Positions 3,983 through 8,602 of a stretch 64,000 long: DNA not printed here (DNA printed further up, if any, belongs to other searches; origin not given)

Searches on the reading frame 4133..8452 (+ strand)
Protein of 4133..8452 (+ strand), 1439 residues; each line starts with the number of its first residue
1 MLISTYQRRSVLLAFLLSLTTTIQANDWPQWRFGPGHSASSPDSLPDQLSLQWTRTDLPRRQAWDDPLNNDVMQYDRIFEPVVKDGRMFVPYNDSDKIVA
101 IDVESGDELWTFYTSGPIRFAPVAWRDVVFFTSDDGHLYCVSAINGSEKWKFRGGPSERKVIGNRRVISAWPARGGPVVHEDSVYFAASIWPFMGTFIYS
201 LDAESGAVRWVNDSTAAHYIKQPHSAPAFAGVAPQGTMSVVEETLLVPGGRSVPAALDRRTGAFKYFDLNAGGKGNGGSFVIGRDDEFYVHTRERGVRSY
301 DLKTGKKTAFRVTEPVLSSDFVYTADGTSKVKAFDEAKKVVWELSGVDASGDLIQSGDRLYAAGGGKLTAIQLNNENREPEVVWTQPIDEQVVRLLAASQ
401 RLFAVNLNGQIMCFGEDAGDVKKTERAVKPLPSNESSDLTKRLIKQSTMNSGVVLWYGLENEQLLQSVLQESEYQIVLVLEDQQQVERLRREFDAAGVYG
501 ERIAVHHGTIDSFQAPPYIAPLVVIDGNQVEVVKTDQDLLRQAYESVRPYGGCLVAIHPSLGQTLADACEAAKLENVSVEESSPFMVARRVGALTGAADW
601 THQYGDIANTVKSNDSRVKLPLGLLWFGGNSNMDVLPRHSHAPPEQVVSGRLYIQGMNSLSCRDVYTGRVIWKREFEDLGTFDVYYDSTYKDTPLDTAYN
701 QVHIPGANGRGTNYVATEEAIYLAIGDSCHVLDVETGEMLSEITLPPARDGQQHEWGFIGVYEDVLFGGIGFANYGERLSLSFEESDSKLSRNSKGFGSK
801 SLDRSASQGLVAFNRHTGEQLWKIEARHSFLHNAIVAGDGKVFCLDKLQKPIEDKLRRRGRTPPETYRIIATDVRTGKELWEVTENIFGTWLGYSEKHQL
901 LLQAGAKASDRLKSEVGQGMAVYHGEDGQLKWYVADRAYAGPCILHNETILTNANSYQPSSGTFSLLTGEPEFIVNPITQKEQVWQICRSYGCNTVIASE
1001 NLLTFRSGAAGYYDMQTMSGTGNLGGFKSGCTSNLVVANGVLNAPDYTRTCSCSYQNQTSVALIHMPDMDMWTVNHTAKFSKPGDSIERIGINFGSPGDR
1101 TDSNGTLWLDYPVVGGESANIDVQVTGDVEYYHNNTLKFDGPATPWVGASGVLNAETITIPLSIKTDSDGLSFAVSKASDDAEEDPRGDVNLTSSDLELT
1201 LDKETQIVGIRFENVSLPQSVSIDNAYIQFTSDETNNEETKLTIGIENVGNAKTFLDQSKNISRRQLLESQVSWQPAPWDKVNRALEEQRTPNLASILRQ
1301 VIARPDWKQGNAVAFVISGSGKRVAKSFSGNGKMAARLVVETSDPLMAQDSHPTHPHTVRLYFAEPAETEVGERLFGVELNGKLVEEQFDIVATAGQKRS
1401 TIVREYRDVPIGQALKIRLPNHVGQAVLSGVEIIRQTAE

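Call 83: search_protein_families(library=pfam, proteins=[window:4133-8452:+], max_evalue=0.00001)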
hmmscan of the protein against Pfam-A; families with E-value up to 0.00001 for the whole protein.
window:4133-8452:+ (1439 aa): 4 families
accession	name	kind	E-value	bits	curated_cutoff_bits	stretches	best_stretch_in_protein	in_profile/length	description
PF13360.13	PQQ_2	-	2.1e-29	103.3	27.6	2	62-306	15-228/233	Outer membrane protein assembly factor BamB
PF01011.28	PQQ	-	1.2e-10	41.1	26.7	0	119-207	50-135/595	Glucose/ethanol/alcohol dehydrogenase, beta-propeller domain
PF11721.14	Malectin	-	5.9e-10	39.8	23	1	1358-1417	78-137/163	Malectin domain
PF13570.13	Beta-prop_ACSF4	-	6.2e-10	39.4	133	1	96-153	71-130/329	Beta-alanine-activating enzyme, beta-propeller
